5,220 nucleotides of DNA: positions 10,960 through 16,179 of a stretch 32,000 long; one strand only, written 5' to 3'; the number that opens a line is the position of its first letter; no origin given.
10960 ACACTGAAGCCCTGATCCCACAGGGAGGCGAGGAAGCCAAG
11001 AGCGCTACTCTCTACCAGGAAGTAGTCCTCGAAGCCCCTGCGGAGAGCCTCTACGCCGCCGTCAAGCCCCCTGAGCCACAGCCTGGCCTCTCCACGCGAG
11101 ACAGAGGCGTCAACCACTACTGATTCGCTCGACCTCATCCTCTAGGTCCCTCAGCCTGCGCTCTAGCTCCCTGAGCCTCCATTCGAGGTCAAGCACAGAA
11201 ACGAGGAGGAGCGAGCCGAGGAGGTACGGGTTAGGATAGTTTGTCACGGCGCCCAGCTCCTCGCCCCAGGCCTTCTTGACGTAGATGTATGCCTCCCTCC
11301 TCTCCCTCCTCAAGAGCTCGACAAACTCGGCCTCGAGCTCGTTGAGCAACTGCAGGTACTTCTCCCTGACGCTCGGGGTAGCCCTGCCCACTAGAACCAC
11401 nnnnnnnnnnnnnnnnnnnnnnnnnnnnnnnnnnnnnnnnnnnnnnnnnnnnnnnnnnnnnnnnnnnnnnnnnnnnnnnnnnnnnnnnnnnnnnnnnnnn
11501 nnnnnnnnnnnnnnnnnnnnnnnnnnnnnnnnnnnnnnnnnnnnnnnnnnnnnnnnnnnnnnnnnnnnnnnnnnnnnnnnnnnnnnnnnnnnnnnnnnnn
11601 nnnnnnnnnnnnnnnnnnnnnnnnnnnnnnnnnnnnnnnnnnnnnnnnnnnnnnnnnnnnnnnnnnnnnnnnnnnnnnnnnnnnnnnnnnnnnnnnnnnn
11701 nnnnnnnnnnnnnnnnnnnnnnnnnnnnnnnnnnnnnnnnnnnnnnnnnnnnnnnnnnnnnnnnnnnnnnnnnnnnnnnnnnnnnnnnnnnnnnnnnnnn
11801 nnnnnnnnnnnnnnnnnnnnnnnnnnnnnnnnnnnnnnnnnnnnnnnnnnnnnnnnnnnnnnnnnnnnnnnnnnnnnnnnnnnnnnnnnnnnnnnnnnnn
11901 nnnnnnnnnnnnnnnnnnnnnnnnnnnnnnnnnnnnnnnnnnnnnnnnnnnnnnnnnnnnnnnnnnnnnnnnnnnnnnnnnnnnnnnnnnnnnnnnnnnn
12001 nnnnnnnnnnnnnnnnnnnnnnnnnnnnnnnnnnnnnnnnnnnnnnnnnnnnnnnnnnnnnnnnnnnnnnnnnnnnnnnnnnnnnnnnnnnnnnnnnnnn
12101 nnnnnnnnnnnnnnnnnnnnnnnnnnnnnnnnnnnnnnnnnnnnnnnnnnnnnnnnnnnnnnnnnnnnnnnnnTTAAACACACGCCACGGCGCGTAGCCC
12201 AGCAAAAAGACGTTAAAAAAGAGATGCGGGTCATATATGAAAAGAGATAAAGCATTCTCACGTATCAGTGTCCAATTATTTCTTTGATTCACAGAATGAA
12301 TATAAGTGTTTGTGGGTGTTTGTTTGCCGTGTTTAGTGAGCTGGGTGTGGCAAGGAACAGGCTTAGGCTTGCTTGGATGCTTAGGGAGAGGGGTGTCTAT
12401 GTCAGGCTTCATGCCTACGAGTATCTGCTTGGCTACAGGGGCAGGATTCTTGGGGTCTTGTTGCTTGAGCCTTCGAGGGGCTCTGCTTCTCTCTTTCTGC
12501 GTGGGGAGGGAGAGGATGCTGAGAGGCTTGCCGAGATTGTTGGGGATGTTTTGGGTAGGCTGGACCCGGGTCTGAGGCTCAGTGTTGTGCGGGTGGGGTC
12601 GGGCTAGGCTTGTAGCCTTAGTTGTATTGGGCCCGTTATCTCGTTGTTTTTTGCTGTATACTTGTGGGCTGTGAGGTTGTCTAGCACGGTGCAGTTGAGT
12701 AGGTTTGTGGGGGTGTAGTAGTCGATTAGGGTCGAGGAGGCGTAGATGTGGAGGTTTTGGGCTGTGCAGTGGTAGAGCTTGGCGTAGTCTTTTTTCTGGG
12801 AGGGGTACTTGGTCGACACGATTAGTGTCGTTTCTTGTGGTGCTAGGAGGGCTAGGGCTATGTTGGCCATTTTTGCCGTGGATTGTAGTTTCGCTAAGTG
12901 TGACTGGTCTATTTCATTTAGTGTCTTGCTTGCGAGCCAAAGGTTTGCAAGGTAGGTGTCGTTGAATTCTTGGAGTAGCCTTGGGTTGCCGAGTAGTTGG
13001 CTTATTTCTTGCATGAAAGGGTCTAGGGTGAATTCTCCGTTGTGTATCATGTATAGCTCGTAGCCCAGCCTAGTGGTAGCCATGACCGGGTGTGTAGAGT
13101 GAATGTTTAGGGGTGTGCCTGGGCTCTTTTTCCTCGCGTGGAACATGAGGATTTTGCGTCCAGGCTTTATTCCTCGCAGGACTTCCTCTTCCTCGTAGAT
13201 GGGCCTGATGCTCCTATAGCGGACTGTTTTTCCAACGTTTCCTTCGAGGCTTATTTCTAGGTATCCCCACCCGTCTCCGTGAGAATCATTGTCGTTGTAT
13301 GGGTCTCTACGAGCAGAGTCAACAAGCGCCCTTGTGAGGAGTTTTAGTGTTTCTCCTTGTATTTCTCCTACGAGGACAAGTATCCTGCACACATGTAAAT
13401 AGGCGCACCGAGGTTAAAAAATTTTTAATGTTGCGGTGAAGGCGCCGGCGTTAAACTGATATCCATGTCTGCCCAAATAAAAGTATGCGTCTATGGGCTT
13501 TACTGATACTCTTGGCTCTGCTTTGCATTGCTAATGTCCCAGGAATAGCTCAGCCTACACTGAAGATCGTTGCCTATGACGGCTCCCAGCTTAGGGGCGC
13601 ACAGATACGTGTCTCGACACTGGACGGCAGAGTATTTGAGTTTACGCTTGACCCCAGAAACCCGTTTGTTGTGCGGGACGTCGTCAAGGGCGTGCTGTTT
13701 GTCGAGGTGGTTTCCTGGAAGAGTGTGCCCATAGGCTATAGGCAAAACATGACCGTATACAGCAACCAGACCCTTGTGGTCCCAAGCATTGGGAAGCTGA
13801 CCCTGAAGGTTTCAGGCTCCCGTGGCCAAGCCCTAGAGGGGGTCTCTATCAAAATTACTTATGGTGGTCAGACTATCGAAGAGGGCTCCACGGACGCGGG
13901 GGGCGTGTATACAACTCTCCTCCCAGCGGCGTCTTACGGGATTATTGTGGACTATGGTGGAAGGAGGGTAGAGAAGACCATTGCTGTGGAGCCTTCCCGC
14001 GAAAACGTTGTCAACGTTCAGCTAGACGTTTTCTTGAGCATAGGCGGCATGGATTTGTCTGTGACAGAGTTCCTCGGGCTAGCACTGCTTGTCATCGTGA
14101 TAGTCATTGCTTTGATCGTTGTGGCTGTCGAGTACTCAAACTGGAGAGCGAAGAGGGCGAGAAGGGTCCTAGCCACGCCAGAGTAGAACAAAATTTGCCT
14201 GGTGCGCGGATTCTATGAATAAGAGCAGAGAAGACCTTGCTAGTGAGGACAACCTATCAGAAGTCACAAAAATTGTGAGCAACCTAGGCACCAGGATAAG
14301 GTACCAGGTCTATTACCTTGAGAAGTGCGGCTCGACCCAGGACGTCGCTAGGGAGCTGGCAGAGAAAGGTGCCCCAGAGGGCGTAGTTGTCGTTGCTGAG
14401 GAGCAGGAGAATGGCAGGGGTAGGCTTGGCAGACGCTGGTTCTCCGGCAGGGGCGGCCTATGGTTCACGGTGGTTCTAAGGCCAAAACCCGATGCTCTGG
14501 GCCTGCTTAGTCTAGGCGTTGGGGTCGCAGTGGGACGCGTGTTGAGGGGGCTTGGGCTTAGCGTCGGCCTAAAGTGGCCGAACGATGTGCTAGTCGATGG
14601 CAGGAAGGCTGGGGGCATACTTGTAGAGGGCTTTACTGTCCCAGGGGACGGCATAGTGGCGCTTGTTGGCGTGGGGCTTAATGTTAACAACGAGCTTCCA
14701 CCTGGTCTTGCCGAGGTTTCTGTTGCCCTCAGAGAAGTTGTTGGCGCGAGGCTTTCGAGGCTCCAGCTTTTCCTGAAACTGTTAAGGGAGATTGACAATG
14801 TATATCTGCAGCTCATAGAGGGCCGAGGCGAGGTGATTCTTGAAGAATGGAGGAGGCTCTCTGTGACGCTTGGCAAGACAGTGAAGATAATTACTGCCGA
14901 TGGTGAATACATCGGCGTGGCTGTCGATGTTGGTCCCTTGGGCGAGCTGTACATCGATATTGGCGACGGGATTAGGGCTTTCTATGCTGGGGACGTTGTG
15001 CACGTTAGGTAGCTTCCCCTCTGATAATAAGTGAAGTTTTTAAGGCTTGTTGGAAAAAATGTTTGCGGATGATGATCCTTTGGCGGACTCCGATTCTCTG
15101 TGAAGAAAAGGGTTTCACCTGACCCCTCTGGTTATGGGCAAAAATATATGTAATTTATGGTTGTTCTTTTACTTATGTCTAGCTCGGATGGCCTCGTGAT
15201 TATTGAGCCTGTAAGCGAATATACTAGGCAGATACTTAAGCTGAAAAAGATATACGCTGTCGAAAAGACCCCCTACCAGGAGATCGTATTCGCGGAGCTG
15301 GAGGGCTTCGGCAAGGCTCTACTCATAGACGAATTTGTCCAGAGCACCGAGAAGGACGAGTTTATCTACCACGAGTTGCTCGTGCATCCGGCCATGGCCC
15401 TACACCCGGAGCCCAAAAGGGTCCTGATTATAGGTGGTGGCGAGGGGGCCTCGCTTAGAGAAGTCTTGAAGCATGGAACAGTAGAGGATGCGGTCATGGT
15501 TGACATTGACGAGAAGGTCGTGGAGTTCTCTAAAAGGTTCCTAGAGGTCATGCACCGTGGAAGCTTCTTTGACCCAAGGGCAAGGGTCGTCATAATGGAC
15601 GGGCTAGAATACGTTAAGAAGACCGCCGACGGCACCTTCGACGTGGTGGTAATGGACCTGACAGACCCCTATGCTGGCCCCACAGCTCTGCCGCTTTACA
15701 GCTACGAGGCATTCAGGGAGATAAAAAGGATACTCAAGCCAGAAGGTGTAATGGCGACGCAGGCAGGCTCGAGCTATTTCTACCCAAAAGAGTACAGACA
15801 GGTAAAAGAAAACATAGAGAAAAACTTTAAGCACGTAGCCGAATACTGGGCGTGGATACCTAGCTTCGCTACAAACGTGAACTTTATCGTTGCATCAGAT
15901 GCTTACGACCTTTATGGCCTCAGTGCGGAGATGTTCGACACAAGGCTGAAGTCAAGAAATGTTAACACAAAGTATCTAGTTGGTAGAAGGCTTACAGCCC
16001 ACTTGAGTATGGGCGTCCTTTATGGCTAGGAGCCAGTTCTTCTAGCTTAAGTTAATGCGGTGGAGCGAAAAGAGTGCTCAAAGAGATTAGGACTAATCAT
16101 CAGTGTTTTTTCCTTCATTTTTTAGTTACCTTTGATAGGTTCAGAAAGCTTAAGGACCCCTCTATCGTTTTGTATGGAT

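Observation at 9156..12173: GC-rich three-gene operon: degenerate RecA-fold protein, small coiled-coil protein and a short PolB with degenerate exonuclease motifs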

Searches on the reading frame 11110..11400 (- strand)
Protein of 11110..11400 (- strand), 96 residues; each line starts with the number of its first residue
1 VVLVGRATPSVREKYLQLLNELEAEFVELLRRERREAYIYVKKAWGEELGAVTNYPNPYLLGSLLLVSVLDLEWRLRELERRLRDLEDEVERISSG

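Call 3: search_protein_families(library=pfam, proteins=[window:11110-11400:-], max_evalue=1)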
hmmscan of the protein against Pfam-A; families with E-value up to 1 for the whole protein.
window:11110-11400:- (96 aa): 2 families
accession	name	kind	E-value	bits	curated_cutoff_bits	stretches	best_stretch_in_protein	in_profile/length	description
PF06305.16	LapA_dom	-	0.013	15.8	28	1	61-91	33-64/64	Lipopolysaccharide assembly protein A domain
PF06798.17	PrkA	-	0.023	14.8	25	1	9-49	82-122/255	PrkA serine protein kinase C-terminal domain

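Call 4: search_protein_families(library=ncbifam, proteins=[window:11110-11400:-], max_evalue=1)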
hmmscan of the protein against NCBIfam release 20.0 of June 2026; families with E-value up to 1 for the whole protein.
window:11110-11400:- (96 aa): 0 families

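Call 23: search_solved_structures(query=window:11110-11391:-, max_evalue=10)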
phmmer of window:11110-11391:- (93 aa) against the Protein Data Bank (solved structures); distinct sequences matched with E-value up to 10: 5.
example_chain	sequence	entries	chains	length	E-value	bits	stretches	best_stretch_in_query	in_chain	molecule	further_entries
4c46_A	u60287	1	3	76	0.18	15.2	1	61-91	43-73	GENERAL CONTROL PROTEIN GCN4, GENERAL CONTROL PROTEIN GCN4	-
7o9v_A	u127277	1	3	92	0.87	13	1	52-91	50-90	General control transcription factor GCN4,hypothetical protein OMM_04225 residues 244-274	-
9xip_A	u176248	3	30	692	1.1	12.7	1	8-59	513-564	Serine protein kinase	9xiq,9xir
9i38_A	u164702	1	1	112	1.6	12.2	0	5-29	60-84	m4D2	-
5apz_A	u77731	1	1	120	2.3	11.6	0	66-91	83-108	GENERAL CONTROL PROTEIN GCN4, NOR1 TCAR0761, GENERAL CONTROL PROTEIN GCN4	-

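Call 49: find_homologous_proteins(query=window:11113-11391:-, max_evalue=0.01)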
Query seq(93 aa) (93 aa): 1 proteins with E <= 0.01 among 31 candidates.
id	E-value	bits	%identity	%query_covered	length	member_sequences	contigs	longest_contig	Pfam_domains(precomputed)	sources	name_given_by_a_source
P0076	6.9e-50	184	97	100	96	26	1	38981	-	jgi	jgi:hypothetical protein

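Call 58: search_protein_representatives(protein=window:11113-11391:-)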
Query: 93 residues. Proteins with E-value up to 0.001 (for the whole library): 18; up to 1e-10: 4; up to 1e-30: 0. The best 18 are listed.
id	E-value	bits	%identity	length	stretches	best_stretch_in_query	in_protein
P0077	1.9e-24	101.4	59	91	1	1-86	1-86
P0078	6.6e-17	77.4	52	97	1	1-85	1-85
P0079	3.7e-14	68.6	48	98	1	1-85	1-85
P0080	1.1e-13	67.1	53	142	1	1-76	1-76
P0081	1.4e-10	57.2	30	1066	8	11-57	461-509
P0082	1.4e-10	57.1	33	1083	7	24-59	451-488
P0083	1.0e-09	54.4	39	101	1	1-85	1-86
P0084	1.4e-07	47.6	39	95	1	1-90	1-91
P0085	3.9e-06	42.9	37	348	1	1-91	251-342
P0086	1.8e-05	40.8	30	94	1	1-90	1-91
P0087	2.9e-05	40.2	34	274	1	1-93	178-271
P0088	3.0e-05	40.1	38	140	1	1-73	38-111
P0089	3.7e-05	39.8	42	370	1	1-90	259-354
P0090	4.9e-05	39.4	33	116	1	1-89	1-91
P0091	1.8e-04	37.6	39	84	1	1-82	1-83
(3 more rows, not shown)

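Call 62: search_protein_families(library=pfam, alignment_id=A3, max_evalue=1)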
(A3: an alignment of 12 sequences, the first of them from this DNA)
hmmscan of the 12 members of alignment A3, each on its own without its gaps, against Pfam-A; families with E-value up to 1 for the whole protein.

A. member 1, seq(93 aa): 2 families
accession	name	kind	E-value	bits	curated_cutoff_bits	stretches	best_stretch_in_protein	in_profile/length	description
PF06305.16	LapA_dom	-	0.012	15.9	28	1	58-88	33-64/64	Lipopolysaccharide assembly protein A domain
PF06798.17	PrkA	-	0.023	14.8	25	1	7-46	83-122/255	PrkA serine protein kinase C-terminal domain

B. families by the number of members that match (of 12 scanned): 36 families (the first 25 are shown)
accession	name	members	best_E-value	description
PF06305.16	LapA_dom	3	0.00037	Lipopolysaccharide assembly protein A domain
PF23991.1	DUF7310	2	0.056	Coiled-coil region of unknown function (DUF7310)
PF01166.23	TSC22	2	0.064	TSC-22/dip/bun family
PF20237.3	DUF6594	2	0.28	Family of unknown function (DUF6594)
PF24627.1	PUMA_CC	1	0.0016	PUMA coiled-coil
PF17078.10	SHE3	1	0.002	SWI5-dependent HO expression protein 3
PF04899.17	MbeD_MobD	1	0.004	MbeD/MobD like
PF06698.16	DUF1192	1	0.0054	Protein of unknown function (DUF1192)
PF04977.20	DivIC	1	0.0064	Septum formation initiator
PF05083.18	LST1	1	0.012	LST-1 protein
PF20492.3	ERM_helical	1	0.012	Ezrin/radixin/moesin, alpha-helical domain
PF17522.7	DUF5446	1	0.014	Family of unknown function (DUF5446)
PF21408.2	MTR4-like_stalk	1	0.019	Exosome RNA helicase MTR4-like, stalk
PF05659.16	RPW8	1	0.022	Arabidopsis broad-spectrum mildew resistance protein RPW8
PF06798.17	PrkA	1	0.023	PrkA serine protein kinase C-terminal domain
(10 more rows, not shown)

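Call 66: predict_structure(alignment_id=A3)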
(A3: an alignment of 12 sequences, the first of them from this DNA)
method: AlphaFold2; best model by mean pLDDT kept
length: 93 residues; sequences in the alignment: 12
mean_pLDDT: 77.2   pTM: 0.49
mean pLDDT of the five models: 77.2, 75.2, 75.0, 74.7, 74.4
residues with pLDDT >= 90: 15; 70-90: 53; 50-70: 24; < 50: 1
segments of 3 or more residues with pLDDT < 50: none
pLDDT, mean of each block of 10 residues (from residue 1): 68 81 80 78 68 59 75 90 94 82
secondary structure, 60 per line:
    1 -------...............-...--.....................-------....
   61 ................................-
elements in order: H8-22 H29-49 H57-92

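Call 74: fold_search(model_id=the predicted structure, library=pdb)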
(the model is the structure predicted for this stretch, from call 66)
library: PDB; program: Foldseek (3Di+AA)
matches with E <= 10: 13; with E <= 0.001: 0
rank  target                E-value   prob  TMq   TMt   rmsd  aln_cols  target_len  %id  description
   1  9ynp_F                3.5e+00  0.03  0.20  0.08  17.0        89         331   25  Cryo-EM structure of Escherichia coli transcription initiation complex with GpA and pseudouridimycin (PUM) (released 2026-04-08)
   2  5d7y_A                4.0e+00  0.05  0.25  0.17  10.4        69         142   17  Crystal structure of Hepatitis B virus T=4 capsid in complex with the allosteric modulator HAP18 (released 2016-02-17)
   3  7ocw_B                4.9e+00  0.06  0.29  0.19   8.7        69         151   23  Hepatitis B core protein -low secretion phenotype P5T (released 2021-05-26)
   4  6dv9_F                5.7e+00  0.05  0.28  0.17  12.8        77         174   22  Crystal structure of Mycobacterium tuberculosis transcription initiation complex(ECF sigma factor L) containing 5nt RN (released 2019-02-20)
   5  7ocw_C                6.1e+00  0.05  0.29  0.20   9.8        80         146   22  Hepatitis B core protein -low secretion phenotype P5T (released 2021-05-26)
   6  5d7y_B                7.0e+00  0.04  0.28  0.20  10.3        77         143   18  Crystal structure of Hepatitis B virus T=4 capsid in complex with the allosteric modulator HAP18 (released 2016-02-17)
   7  8zrh_B                7.5e+00  0.04  0.29  0.21  10.0        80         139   20  HBcAg-D4 Fab complex (released 2024-11-13)
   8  9cwt_j                7.5e+00  0.02  0.22  0.22  16.2        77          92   13  Human kidney respiratory complex I (released 2025-08-06)
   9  4lws_B                8.1e+00  0.09  0.38  0.40  13.5        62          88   14  EsxA : EsxB (SeMet) hetero-dimer from Thermomonospora curvata (released 2015-02-04)
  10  8cok_A                9.3e+00  0.04  0.32  0.31  15.1        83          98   16  Structural analysis of ING3 protein and its binding to histone H3 (released 2023-05-17)
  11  4q85_H                1.0e+01  0.04  0.29  0.07   7.1        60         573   15  YcaO with Non-hydrolyzable ATP (AMPCPP) Bound (released 2014-08-13)
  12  3ctw_D                1.0e+01  0.03  0.29  0.24  12.0        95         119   20  Crystal Structure of RcdA from Caulobacter crescentus CB15 (released 2009-07-14)
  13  7zqa_L                1.0e+01  0.01  0.24  0.11  10.4        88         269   23  VelcroVax tandem HBcAg with SUMO-Affimer inserted at MIR (T=3* VLP) (released 2023-01-18)

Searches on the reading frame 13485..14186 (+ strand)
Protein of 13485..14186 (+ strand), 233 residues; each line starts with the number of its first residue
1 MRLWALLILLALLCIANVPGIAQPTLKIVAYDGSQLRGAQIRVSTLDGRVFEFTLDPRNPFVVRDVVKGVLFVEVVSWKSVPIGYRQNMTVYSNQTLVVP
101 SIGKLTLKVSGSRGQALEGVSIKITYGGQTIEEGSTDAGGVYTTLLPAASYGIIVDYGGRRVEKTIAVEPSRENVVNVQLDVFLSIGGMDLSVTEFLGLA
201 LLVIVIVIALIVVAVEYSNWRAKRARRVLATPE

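Call 40: search_protein_families(library=pfam, proteins=[window:13485-14186:+], max_evalue=0.001)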
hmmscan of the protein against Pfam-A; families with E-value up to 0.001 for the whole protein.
window:13485-14186:+ (233 aa): 2 families
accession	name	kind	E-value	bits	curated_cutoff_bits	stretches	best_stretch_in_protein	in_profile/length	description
PF13620.12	CarboxypepD_reg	-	3.2e-07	31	32.3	1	106-180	3-81/82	Carboxypeptidase regulatory-like domain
PF03616.19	Glt_symporter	-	0.00042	19.6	26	1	151-217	256-322/368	Sodium/glutamate symporter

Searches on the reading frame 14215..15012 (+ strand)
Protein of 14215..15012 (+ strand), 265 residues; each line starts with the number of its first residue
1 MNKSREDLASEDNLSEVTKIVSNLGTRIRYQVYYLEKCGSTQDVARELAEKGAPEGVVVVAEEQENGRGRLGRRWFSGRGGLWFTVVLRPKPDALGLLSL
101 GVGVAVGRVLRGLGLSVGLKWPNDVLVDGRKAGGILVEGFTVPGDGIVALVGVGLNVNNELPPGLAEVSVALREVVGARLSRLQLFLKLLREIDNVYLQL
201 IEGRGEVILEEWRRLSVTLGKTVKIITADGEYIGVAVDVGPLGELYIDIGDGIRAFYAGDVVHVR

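Call 40: search_protein_families(library=pfam, proteins=[window:14215-15012:+], max_evalue=0.001)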
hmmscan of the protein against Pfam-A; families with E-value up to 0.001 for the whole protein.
window:14215-15012:+ (265 aa): 2 families
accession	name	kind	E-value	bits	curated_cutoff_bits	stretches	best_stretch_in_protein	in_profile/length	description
PF03099.24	BPL_LplA_LipB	-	2.1e-16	60.5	21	1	40-153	7-128/133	Biotin/lipoate A/B protein ligase family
PF02237.23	BPL_C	-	1.5e-06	28.5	21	1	218-263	1-47/48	Biotin protein ligase C terminal domain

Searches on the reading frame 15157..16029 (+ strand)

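Call 40: search_protein_families(library=pfam, proteins=[window:15157-16029:+], max_evalue=0.001)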
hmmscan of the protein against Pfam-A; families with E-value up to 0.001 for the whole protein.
window:15157-16029:+ (290 aa): 6 families
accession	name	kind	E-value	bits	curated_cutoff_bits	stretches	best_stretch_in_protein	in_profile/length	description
PF01564.23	Spermine_synth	-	2.2e-52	177.8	22.9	1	68-247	1-177/186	Spermine/spermidine synthase domain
PF08241.18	Methyltransf_11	-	2.6e-07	31.6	21.2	1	92-200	3-94/95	Methyltransferase domain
PF13649.12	Methyltransf_25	-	1.5e-06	29.3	27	1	89-197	1-97/97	Methyltransferase domain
PF13847.12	Methyltransf_31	-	1.3e-05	25.4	27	1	88-227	6-129/145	Methyltransferase domain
PF13489.12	Methyltransf_23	-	4.9e-05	23.5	27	1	77-203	14-118/164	Methyltransferase domain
PF17284.7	Spermine_synt_N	-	7.9e-05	22.9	22.1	1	21-65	9-53/53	Spermidine synthase tetramerisation domain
